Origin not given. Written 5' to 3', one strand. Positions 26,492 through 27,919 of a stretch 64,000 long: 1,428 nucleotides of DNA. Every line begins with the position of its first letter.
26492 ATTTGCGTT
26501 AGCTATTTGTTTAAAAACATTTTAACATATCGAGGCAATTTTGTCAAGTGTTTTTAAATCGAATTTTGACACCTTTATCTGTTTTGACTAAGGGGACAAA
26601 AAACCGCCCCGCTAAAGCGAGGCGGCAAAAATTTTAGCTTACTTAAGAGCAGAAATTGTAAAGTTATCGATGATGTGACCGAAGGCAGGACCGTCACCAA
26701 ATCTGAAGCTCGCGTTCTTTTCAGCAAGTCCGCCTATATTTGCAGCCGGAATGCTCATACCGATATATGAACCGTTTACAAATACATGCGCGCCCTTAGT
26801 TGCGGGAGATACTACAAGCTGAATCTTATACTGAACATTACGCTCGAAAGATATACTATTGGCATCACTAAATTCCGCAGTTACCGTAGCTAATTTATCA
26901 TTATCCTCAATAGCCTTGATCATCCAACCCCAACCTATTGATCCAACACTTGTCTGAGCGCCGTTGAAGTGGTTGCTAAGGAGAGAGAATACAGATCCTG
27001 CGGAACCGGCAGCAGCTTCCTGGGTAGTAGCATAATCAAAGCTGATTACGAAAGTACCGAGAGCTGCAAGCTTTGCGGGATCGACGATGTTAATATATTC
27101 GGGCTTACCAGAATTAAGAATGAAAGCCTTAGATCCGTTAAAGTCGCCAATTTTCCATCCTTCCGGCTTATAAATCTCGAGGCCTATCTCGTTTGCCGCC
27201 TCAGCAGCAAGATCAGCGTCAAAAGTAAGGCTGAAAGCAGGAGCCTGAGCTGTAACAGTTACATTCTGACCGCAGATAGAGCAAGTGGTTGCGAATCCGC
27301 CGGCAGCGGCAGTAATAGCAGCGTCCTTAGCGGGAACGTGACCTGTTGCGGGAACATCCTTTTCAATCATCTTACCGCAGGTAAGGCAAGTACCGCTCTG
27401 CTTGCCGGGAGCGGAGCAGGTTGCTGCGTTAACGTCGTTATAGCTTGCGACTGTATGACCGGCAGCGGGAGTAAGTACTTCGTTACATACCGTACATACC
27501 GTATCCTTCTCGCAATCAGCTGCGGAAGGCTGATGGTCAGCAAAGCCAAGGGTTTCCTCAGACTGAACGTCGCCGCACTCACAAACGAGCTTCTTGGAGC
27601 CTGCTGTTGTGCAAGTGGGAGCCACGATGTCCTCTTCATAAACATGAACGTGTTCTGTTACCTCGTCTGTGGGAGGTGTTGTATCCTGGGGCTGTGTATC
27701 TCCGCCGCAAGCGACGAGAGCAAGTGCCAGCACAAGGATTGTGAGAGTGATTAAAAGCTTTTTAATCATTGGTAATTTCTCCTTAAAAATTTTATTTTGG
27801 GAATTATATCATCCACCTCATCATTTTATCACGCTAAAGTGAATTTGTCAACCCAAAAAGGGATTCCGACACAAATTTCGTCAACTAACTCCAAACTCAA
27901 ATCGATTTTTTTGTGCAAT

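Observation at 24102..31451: Six tandem surface lipoproteins built from repeated His/Cys mini-modules plus a beta-sandwich-like domain, with no family I can name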

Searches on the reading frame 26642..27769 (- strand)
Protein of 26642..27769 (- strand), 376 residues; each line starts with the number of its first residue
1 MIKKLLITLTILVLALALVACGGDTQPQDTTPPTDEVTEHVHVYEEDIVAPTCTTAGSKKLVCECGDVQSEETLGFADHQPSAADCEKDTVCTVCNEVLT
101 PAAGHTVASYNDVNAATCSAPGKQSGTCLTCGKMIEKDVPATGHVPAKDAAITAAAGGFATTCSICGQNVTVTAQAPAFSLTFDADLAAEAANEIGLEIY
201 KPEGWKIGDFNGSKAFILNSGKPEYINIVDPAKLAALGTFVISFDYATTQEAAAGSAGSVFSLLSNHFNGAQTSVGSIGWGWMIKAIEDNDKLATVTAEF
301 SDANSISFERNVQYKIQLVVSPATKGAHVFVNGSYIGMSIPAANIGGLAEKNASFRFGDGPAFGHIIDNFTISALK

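Call 3: search_protein_families(library=pfam, max_evalue=1, proteins=[window:26642-27769:-])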
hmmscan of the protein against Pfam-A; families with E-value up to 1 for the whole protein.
seq(376 aa): 4 families
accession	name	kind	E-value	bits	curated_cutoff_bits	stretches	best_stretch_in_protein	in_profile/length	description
PF21039.3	CEP104_ZnF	-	0.17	12.5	27.4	1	83-173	22-103/112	Centrosomal protein CEP104, ZnF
PF11571.13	Med27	-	0.27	12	25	0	159-184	50-75/86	Mediator complex subunit 27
PF22585.3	Sialidase-like_CBM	-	0.27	11.6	27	1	288-347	74-133/156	Sialidase-like, CBM domain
PF04032.22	Rpr2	-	0.48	11.2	29.3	0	80-132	43-90/90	RNAse P Rpr2/Rpp21/SNM1 subunit domain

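Call 4: search_protein_families(library=ncbifam, max_evalue=1, proteins=[window:26642-27769:-])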
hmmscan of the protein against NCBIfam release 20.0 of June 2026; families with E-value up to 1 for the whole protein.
seq(376 aa): 3 families
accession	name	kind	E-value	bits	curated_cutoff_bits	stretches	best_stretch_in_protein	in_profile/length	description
NF045774.1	cytochro_C551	exception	0.0047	16.9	118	1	3-61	2-58/110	cytochrome c551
NF047847.2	SS_mature_LptM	equivalog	0.073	13.2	27.7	1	1-22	1-21/31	LPS translocon maturation chaperone LptM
TIGR02722.1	lp_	equivalog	0.08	12.9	110.55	1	4-53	2-49/189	penicillin-binding protein activator LpoB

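Call 7: find_homologous_proteins(query=window:26642-27769:-, max_evalue=0.001)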
Query seq(376 aa) (376 aa): 63 proteins with E <= 0.001 among 8000 candidates.
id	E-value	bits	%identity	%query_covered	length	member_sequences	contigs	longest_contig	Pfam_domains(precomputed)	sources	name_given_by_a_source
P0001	3.4e-248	841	100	100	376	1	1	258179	-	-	-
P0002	2.0e-165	568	69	100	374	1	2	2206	-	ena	-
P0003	2.6e-143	496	61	100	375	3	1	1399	-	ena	-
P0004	2.1e-140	486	58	95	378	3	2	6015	-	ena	-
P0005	1.1e-138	480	59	100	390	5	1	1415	-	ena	-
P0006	2.1e-135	470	60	100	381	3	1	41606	-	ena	-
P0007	7.9e-135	468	59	100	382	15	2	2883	-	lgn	-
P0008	5.8e-133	462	57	100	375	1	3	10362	-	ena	-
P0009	2.7e-130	453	57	100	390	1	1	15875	-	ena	-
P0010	1.8e-128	447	56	100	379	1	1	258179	-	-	-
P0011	1.0e-127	444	56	100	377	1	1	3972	-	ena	-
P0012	6.0e-127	442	55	95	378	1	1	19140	-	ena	-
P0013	1.8e-125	437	55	100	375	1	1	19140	-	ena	-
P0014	3.0e-124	433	53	95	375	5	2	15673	-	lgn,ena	-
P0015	2.0e-123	430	53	95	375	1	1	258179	-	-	-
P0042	1.4e-77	279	42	100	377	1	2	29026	-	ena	-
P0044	4.1e-75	271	39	100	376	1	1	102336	-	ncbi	-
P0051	1.1e-41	161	32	100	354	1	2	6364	PF13385.14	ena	-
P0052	4.6e-37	146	29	95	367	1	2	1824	PF13385.14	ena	-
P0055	1.4e-9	56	33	26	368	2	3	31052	-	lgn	-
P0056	3.5e-9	54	34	23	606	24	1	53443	PF16250.11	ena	-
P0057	1.5e-8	52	27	51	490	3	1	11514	PF00395.26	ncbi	-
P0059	2.3e-7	48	31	37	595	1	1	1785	-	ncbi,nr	ncbi:MAG: hypothetical protein K2I79_01325, partial [Clostridia bacterium]|nr:hypothetical protein [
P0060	1.3e-6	46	34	40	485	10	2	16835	PF04773.19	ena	-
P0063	4.2e-4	38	37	24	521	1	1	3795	PF00963.25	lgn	-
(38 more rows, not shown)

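Call 8: search_solved_structures(query=window:26642-27769:-, max_evalue=10)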
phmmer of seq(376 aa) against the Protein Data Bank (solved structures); distinct sequences matched with E-value up to 10: 1.
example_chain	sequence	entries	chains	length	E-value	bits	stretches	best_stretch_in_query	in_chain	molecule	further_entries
9qt5_O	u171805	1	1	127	0.7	12.2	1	95-143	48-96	Large ribosomal subunit protein uL18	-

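Call 10: search_protein_families(library=pfam, max_evalue=1, proteins=[P0055, P0056, P0057, P0059, P0060, P0063])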
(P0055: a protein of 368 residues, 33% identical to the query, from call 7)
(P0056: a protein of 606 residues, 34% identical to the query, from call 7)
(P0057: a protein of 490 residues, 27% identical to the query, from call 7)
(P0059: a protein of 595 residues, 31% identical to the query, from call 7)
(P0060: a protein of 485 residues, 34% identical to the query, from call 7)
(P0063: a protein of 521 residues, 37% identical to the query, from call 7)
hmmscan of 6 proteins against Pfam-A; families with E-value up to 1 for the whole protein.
P0055 (368 aa): 0 families

P0056 (606 aa): 8 families
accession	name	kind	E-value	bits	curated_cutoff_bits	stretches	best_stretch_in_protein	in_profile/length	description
PF16250.10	DUF4907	-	6.5e-08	32.6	25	0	432-449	17-34/67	Domain of unknown function (DUF4907)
PF10367.15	zf-Vps39_C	-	0.0014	18.6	24.7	0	422-435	6-19/41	Vacuolar sorting protein 39 C-terminal zinc finger domain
PF06750.18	A24_N_bact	-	0.0018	18.7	23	0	465-501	26-60/84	Bacterial Peptidase A24 N-terminal domain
PF08271.17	Zn_Ribbon_TF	-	0.035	14.1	29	1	345-369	18-42/43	TFIIB zinc-binding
PF20692.3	cpSF2-GREB1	-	0.098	11.7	26.2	0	223-365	422-560/716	Circularly permuted SF2 helicase found in GREB1 proteins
PF18614.7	RNase_II_C_S1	-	0.37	11.1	26.6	0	401-430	12-42/59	RNase II-type exonuclease C-terminal S1 domain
PF24258.1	DUF7459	-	0.4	11.4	27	1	145-189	18-62/105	Domain of unknown function (DUF7459)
PF20095.4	DUF6485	-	0.45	11.5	24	0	456-484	12-40/70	Domain of unknown function (DUF6485)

P0057 (490 aa): 2 families
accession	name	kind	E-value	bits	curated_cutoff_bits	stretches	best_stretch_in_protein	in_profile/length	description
PF00395.25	SLH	-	4.8e-21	74.9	20.8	3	435-478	2-44/44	S-layer homology domain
PF17136.10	ribosomal_L24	-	0.0075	17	27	0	124-139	49-64/65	Ribosomal proteins 50S L24/mitochondrial 39S L24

P0059 (595 aa): 7 families
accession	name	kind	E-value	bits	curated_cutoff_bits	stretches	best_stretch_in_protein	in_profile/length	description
PF13190.11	PDGLE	-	0.0033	17.6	27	0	254-289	21-57/102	PDGLE domain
PF17136.10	ribosomal_L24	-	0.0044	17.7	27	0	391-404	50-63/65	Ribosomal proteins 50S L24/mitochondrial 39S L24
PF05886.16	Orthopox_F8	-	0.011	16.3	25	0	450-477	29-56/65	Orthopoxvirus F8 protein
PF00326.27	Peptidase_S9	-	0.058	13.3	22.6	0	195-225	44-79/213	Prolyl oligopeptidase family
PF23574.1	zf-C2H2_ZNF142_18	-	0.79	10.3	27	0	360-372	5-17/35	Zinc finger protein 142 C2H2 domain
PF03627.19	PapG_N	-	0.84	9.7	25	0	256-281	123-148/226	PapG carbohydrate binding domain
PF10170.15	C6_DPF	-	0.89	10.4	27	0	550-570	44-64/94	CDPF1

P0060 (485 aa): 6 families
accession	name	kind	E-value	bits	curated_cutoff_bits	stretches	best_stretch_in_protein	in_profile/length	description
PF04773.18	FecR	-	2e-05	25.4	24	1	84-172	16-96/97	FecR protein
PF08271.17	Zn_Ribbon_TF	-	0.03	14.3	29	1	314-326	22-34/43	TFIIB zinc-binding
PF13248.11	Zn_ribbon_3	-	0.15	12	27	0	428-438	1-11/26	zinc-ribbon domain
PF06827.20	zf-FPG_IleRS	-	0.17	12.2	21.3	0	352-366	2-16/30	Zinc finger found in FPG and IleRS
PF11571.13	Med27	-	0.3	11.9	25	0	307-327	47-68/86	Mediator complex subunit 27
PF21349.2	RUBY_RBDX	-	0.95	9.4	26.5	0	353-369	2-18/30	Rubrerythrin, rubredoxin-like domain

P0063 (521 aa): 1 family
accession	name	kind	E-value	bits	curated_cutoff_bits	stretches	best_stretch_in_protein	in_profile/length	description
PF00963.24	Cohesin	-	1.5e-06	28.9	24.1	1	41-148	9-114/139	Cohesin domain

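Call 11: search_protein_families(library=ncbifam, max_evalue=1, proteins=[P0055, P0056, P0057, P0059, P0060, P0063])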
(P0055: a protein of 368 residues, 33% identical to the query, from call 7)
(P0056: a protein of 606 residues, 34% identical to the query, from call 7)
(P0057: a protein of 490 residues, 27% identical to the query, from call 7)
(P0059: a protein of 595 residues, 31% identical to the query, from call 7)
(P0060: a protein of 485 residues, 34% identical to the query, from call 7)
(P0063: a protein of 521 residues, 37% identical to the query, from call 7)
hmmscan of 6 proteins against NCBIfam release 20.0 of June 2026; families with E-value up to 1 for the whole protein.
P0055 (368 aa): 1 family
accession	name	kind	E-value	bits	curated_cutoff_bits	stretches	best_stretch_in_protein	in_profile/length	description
TIGR01031.1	rpmF_bact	equivalog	0.77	10.1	22.6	1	106-128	26-48/56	50S ribosomal protein L32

P0056 (606 aa): 1 family
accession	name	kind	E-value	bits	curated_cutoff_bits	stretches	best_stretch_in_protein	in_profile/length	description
NF007683.0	PRK10358.1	equivalog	0.022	14.7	282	0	218-261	10-52/157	tRNA (uridine(34)/cytosine(34)/5-carboxymethylaminomethyluridine(34)-2'-O)-methyltransferase TrmL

P0057 (490 aa): 2 families
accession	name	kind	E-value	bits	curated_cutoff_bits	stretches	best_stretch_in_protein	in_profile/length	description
NF033190.2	inl_like_NEAT_1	exception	2.9e-06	25.9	1275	1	305-416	642-750/754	NEAT domain-containing leucine-rich repeat protein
NF004804.0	PRK06153.1-3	equivalog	0.13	11.2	340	1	88-131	44-85/401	hypothetical protein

P0059 (595 aa): 2 families
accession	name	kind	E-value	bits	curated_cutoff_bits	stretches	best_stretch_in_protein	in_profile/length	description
NF047605.1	LIC10235_fam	equivalog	0.065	13.5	160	0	477-496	59-78/92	LIC10235 family protein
NF009543.0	PRK12921.1-5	equivalog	0.11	11.7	339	0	478-515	135-172/305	oxidoreductase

P0060 (485 aa): 5 families
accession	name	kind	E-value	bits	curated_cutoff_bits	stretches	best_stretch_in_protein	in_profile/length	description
NF047849.1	Lsa33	exception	1.7e-05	24.2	420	1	20-153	11-148/310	surface adhesin Lsa33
NF003118.0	PRK04036.1-3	equivalog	0.0033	16.4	445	1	19-74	138-192/481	DNA-directed DNA polymerase II small subunit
NF033682.1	retention_LapA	subfamily_domain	0.0052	17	50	1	40-102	5-68/145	retention module-containing protein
NF047876.1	Lsa19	exception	0.032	14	250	1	110-157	76-122/182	adhesin Lsa19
NF003120.0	PRK04036.1-5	equivalog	0.33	9.3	671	1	7-76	186-255/547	DNA-directed DNA polymerase II small subunit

P0063 (521 aa): 1 family
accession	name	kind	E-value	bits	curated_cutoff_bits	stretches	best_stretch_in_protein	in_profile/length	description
NF010723.1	PRK14125.1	equivalog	0.94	9.5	60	0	2-48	2-43/87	cell division suppressor protein YneA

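Call 17: find_related_loci(query=A2, collection=genome_contigs, flank=10000)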
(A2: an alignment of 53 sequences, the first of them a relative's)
Query A2 (376 aa) in genome_contigs; peptide patterns used: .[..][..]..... (x = any residue, [..] = any of these).
13 stretches matched a pattern; 4 encode a relative of the query (tblastn E <= 1e-3); 3 distinct loci.
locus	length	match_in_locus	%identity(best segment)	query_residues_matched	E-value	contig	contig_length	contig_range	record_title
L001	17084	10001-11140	59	1-376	7e-145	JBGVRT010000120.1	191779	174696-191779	MAG: Eubacteriales bacterium isolate fecal_MAG_134 fecal_MAG_134_contig_0120, whole genome shotgun sequence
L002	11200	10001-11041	46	25-376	2e-99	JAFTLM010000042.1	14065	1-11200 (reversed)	MAG: Clostridia bacterium isolate RGIG3927 Roe_deer_Cecum-3__c61502, whole genome shotgun sequence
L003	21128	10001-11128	39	2-376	3e-76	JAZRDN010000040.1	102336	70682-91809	MAG: Eubacteriales bacterium isolate T1900045506_YK20190200.MAGScoT_cleanbin_000017 SGB_7532_k141_1524248, whole genome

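Call 22: predict_structure(alignment_id=A2)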
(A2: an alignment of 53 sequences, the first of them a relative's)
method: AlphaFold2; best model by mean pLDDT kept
length: 376 residues; sequences in the alignment: 53
mean_pLDDT: 90.4   pTM: 0.72
mean pLDDT of the five models: 90.4, 90.0, 89.4, 88.9, 87.5
residues with pLDDT >= 90: 285; 70-90: 64; 50-70: 11; < 50: 16
segments of 3 or more residues with pLDDT < 50: 22-37
pLDDT, mean of each block of 10 residues (from residue 1): 74 73 42 48 90 92 92 93 90 91 91 91 94 92 86 93 93 97 95 97 96 95 96 96 98 94 97 96 96 96 97 98 95 94 92 94 94 96
secondary structure, 60 per line:
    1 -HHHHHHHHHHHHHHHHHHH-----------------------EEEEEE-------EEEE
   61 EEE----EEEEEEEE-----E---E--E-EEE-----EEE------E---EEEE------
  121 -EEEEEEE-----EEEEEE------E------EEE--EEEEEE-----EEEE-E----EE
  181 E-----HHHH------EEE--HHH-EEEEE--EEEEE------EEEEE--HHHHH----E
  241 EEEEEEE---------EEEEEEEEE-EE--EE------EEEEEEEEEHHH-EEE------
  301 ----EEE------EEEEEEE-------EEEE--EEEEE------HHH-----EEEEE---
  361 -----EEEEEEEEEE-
elements in order: H2-20 E44-49 E57-63 E68-75 E90-92 E98-100 E111-114 E122-128 E134-139 E153-155 E158-163 E169-172 E179-181 H187-190 E197-199 E206-210 E213-217 E224-228 H231-235 E240-247 E257-265 E279-287 E292-294 E305-307 E314-320 E328-331 E334-338 E353-357 E366-375

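Call 25: fold_search(model_id=the predicted structure, library=pdb)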
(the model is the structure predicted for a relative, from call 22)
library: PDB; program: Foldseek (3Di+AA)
matches with E <= 10: 1275; with E <= 0.001: 174
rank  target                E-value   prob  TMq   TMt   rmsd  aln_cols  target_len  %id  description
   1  5mqr                  6.0e-07  1.00  0.32  0.13  25.2       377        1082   11  Sialidase BT_1020 (released 2017-03-22)
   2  2a75                  1.3e-06  1.00  0.30  0.19  26.3       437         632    9  Trypanosoma rangeli Sialidase In Complex With 2,3- Difluorosialic Acid (Covalent Intermediate) (released 2005-11-22)
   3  5ho2                  2.8e-06  1.00  0.32  0.17  23.4       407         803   12  Crystal structure of AbnA (open conformation), a GH43 extracellular arabinanase from Geobacillus stearothermophilus (released 2017-02-01)
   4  8axi_B                2.9e-06  1.00  0.26  0.18  21.0       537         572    8  Sialidases and Fucosidases of Akkermansia muciniphila are key for rapid growth on colonic mucin and nutrient sharing a (released 2023-03-01)
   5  9eob                  3.2e-06  1.00  0.30  0.21  19.6       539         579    8  Engineered GH181 sialidase from Akkermansia muciniphila (released 2025-03-26)
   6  8axs_A                3.4e-06  1.00  0.27  0.19  20.4       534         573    8  Sialidases and Fucosidases of Akkermansia muciniphila are key for rapid growth on colonic mucin and nutrient sharing a (released 2023-03-01)
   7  1a8d                  3.6e-06  1.00  0.31  0.26   6.9       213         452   14  TETANUS TOXIN C FRAGMENT (released 1998-10-14)
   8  8hls_A                3.8e-06  1.00  0.28  0.20  20.6       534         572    8  Crystal structure of the sialidase Am1547 from A.muciniphila (released 2024-06-05)
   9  8qft                  4.9e-06  1.00  0.27  0.10   7.6       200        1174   18  X-ray structure of non-toxic non-hemagglutinin (NTNH) protein from botulinum neurotoxin serotype X (released 2024-08-14)
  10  8axi_A                6.0e-06  1.00  0.24  0.17  31.1       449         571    9  Sialidases and Fucosidases of Akkermansia muciniphila are key for rapid growth on colonic mucin and nutrient sharing a (released 2023-03-01)
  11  8axs_B                6.3e-06  1.00  0.27  0.19  20.5       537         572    8  Sialidases and Fucosidases of Akkermansia muciniphila are key for rapid growth on colonic mucin and nutrient sharing a (released 2023-03-01)
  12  1n1s                  1.0e-05  1.00  0.33  0.21  24.6       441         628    8  Trypanosoma rangeli sialidase (released 2003-01-07)
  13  5jmc_A                1.2e-05  1.00  0.30  0.28   7.7       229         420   13  Receptor binding domain of Botulinum neurotoxin A in complex with rat SV2C (released 2016-06-15)
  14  2ags                  1.3e-05  1.00  0.31  0.20  26.0       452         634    8  Trypanosoma rangeli Sialidase in Complex with 2-Keto-3-deoxy-D-glycero-D-galacto-2,3-difluoro-nononic acid (2,3-difluoro (released 2005-11-22)
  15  6yp6                  1.3e-05  1.00  0.33  0.52   7.5       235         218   11  Structural annotation of the conserved carbohydrate esterase vb_24B_21 from Shiga toxin-encoding bacteriophage phi24B (released 2020-09-16)
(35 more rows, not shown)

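Call 57: list_cluster_members(proteins=[P0044, P0057, P0059, P0184, P0192, P0070, P0142, P0174, P0187, P0130])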
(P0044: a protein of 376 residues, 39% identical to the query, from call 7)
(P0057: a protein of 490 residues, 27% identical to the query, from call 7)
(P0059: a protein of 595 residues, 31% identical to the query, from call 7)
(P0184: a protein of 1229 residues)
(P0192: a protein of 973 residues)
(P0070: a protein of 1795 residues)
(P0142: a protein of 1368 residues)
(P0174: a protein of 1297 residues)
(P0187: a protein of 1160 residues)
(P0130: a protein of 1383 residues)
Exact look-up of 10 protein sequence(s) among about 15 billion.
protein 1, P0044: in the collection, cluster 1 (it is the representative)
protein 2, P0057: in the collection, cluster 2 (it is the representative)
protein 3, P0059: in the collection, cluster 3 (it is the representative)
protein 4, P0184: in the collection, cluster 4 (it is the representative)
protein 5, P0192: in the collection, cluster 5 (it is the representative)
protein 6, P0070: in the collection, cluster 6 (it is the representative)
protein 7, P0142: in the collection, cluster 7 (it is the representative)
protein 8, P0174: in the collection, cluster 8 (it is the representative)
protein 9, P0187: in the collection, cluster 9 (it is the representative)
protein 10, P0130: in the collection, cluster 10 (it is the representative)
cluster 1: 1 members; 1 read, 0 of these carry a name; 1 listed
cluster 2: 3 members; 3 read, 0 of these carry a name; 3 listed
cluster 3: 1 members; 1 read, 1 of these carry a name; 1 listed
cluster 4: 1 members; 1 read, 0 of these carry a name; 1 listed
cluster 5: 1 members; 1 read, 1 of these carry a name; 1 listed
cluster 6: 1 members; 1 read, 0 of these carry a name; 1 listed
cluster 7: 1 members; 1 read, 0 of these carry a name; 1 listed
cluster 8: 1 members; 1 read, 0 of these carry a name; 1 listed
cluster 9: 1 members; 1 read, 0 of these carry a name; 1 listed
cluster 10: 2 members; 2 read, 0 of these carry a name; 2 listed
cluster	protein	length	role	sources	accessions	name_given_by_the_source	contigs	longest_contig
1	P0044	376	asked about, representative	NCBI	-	-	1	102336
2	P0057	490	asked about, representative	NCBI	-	-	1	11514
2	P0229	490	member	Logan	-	-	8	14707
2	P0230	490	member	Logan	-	-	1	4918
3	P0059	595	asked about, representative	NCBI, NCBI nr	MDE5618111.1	MAG: hypothetical protein K2I79_01325, partial [Clostridia bacterium] | hypothetical protein [Clostridia bacterium]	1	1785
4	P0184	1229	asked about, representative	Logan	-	-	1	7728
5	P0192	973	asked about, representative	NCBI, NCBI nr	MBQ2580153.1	MAG: hypothetical protein II574_00835, partial [Ruminococcus sp.] | hypothetical protein [Ruminococcus sp.]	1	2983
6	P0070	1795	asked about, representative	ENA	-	-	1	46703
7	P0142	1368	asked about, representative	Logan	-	-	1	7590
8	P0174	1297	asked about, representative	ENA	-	-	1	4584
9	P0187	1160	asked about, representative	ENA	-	-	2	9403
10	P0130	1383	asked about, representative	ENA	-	-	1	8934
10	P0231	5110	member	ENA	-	-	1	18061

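Call 70: find_encoding_contigs(protein=P0006, flank=10000, max_places=2)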
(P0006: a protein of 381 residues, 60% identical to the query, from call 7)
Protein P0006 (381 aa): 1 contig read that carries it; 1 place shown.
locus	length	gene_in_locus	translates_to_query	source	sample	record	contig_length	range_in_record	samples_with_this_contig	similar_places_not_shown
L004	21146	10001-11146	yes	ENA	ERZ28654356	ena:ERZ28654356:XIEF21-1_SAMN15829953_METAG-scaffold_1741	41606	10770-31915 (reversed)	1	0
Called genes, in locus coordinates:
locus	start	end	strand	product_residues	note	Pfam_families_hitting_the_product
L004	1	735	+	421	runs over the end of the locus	PF01408:GFO_IDH_MocA, PF21252:Glyco_hydro_109_C (faint)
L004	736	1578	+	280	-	PF00892:EamA (faint)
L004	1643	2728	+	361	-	PF00657:Lipase_GDSL, PF13472:Lipase_GDSL_2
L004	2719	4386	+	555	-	PF13088:BNR_2, PF02012:BNR (faint), PF00165:HTH_AraC, PF12833:HTH_18, PF00165:HTH_AraC (weak)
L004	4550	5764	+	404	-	PF01381:HTH_3, PF12844:HTH_19, PF13443:HTH_26, PF13560:HTH_31, PF00294:PfkB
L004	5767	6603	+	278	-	PF01116:F_bP_aldolase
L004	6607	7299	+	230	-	PF07385:Lyx_isomer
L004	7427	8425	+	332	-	-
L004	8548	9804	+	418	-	-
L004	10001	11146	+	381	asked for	-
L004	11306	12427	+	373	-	PF13385:Laminin_G_3 (weak)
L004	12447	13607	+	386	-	-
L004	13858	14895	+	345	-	-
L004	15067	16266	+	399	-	PF00162:PGK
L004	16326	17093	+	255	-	PF00121:TIM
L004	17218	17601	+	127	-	PF02033:RBFA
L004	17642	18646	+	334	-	PF01368:DHH, PF02272:DHHA1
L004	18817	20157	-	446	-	PF00768:Peptidase_S11, PF13354:Beta-lactamase2, PF07943:PBP5_C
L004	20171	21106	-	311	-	PF06574:FAD_syn, PF01687:Flavokinase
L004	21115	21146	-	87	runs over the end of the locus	PF06135:IreB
